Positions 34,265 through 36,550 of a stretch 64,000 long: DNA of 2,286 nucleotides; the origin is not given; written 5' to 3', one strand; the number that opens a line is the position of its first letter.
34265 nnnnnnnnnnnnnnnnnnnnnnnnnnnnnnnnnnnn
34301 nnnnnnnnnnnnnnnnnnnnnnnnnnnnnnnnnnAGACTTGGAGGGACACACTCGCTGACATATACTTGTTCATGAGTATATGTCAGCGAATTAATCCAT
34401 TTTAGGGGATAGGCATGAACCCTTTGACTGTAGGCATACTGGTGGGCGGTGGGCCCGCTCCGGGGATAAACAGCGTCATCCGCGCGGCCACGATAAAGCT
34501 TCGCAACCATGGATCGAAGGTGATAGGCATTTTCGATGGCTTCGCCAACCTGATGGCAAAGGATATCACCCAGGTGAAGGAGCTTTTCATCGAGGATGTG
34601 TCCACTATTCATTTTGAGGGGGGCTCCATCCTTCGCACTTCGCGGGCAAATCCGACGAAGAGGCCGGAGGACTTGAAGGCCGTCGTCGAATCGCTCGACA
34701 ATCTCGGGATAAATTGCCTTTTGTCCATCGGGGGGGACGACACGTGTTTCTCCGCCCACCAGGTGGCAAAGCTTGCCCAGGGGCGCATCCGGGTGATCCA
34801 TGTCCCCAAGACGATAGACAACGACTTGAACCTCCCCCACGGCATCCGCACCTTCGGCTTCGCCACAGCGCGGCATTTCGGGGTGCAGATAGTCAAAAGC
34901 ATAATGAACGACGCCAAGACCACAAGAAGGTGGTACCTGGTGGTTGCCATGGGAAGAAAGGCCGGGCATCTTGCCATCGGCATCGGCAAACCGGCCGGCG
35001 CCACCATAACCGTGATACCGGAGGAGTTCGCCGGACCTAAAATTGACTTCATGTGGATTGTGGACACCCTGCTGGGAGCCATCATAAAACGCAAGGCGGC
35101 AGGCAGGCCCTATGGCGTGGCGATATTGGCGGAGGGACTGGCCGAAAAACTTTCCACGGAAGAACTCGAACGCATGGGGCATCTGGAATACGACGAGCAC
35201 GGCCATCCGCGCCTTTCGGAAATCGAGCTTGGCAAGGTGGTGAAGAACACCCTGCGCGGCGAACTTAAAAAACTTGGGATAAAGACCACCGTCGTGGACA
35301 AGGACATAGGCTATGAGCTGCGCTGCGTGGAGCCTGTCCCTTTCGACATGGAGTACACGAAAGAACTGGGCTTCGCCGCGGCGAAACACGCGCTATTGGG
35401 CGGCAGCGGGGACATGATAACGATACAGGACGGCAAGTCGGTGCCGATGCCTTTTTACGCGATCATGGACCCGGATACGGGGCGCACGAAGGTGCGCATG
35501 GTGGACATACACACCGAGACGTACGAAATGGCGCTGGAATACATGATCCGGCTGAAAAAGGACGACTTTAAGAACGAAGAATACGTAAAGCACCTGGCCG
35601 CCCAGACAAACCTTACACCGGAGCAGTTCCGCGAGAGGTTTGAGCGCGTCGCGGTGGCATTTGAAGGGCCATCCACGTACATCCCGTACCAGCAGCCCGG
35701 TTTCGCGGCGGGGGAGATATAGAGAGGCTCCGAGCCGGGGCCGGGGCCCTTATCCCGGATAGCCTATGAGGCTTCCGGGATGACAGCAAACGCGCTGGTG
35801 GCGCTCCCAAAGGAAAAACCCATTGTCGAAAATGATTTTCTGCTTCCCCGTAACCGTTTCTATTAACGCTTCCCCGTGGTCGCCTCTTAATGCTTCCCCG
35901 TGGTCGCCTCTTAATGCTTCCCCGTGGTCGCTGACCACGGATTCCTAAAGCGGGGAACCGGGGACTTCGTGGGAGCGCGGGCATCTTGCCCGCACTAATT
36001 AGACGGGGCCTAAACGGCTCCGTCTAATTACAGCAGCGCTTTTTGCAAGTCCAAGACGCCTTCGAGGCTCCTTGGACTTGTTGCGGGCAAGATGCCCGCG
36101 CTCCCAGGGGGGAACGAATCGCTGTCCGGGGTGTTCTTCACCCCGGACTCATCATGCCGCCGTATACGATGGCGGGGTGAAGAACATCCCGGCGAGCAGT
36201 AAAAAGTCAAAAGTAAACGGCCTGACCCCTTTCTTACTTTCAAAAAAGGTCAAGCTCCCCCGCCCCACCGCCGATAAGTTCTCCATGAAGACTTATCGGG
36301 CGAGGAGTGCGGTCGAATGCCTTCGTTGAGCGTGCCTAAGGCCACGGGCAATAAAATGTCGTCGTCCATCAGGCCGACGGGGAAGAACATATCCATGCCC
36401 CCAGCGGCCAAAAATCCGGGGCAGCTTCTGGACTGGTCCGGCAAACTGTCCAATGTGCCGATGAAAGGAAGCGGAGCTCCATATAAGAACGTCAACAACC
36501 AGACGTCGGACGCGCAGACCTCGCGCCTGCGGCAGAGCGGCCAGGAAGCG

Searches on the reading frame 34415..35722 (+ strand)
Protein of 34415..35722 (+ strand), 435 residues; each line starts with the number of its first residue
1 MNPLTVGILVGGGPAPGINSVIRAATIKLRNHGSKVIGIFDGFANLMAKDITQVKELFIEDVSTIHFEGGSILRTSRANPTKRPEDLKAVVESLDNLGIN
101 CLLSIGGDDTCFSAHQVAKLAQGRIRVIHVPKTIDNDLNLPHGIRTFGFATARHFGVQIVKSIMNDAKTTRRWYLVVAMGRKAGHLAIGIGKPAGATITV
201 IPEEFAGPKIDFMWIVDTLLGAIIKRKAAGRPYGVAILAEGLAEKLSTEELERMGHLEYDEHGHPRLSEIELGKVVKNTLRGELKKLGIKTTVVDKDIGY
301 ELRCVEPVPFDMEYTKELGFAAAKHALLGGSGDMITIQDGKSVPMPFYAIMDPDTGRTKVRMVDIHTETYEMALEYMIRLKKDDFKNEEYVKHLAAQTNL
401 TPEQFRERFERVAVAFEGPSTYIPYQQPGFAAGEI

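Call 10: search_protein_families(library=pfam, proteins=[window:34415-35722:+])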
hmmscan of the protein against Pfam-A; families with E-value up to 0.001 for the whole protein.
window:34415-35722:+ (435 aa): 1 family
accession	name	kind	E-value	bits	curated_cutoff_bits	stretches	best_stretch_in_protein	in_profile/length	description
PF00365.25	PFK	-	8.2e-53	180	30.9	1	6-324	2-275/277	Phosphofructokinase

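Call 14: find_encoding_contigs(protein=window:34415-35722:+, flank=10000, max_places=10)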
Protein window:34415-35722:+ (435 aa): 3 contigs read that carry it; 2 places shown.
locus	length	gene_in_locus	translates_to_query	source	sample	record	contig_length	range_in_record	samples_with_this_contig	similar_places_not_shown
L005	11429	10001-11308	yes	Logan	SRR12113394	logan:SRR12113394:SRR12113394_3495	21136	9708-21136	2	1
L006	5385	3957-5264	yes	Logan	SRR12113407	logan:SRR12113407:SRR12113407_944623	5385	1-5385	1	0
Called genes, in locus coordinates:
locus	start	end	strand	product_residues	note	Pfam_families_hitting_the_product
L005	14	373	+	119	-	PF21157:DksA_N, PF01258:zf-dskA_traR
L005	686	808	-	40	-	-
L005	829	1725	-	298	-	PF01040:UbiA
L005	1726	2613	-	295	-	PF02628:COX15-CtaA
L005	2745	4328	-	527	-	PF00115:COX1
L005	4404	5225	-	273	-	PF00116:COX2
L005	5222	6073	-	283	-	-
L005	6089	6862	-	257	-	PF00510:COX3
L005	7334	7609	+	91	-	-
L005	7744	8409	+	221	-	PF00440:TetR_N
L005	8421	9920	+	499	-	PF20154:LNT_N, PF00795:CN_hydrolase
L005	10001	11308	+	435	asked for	PF00365:PFK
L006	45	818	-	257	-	PF00510:COX3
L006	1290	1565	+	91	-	-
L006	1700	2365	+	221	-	PF00440:TetR_N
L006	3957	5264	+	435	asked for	PF00365:PFK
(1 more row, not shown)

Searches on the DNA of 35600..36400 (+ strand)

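Call 8: search_rna_families(source=window, start=35600, end=36400, threshold=evalue, max_evalue=10)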
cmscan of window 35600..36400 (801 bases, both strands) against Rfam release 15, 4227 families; matches with E-value up to 10: 7.
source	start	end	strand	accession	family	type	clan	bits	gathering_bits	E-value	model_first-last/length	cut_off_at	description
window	36124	36174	-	RF01297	sR40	Gene; snRNA; snoRNA; CD-box;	-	17.7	50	0.67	1-61/61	no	Small nucleolar RNA sR40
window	36095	36155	+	RF02868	ncS037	Gene; sRNA;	-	16.8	112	3.2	1-152/152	no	Burkholderia sRNA 37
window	36160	36274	+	RF02685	RAGATH-5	Gene; ribozyme;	-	16.6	50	5.6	1-53/53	no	RAGATH-5 RNA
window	35941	36032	+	RF02865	ncS01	Gene; sRNA;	-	16.5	58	3.2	1-110/110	no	Burkholderia sRNA 1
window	36061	36118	+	RF02260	MAT2A_A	Cis-reg;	-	14.3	40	5.8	1-65/65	no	MAT2A 3'UTR stem loop A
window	35964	36125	+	RF01752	psaA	Cis-reg;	-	13.8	50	1.2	1-197/197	no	psaA RNA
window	35994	36148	-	RF02346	ar35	Gene; sRNA;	-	12.8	45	9.2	1-144/144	no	Alphaproteobacterial sRNA ar35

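Call 17: search_dna_similar(query=window:35830-36210:+, collection=plasmids, mode=distant, max_evalue=0.01)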
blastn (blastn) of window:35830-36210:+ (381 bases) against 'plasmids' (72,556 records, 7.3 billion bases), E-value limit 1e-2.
No match.

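Call 18: search_dna_similar(query=window:35830-36210:+, collection=phages, mode=distant, max_evalue=0.01)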
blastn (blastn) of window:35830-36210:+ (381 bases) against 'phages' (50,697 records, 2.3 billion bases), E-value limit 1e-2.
No match.
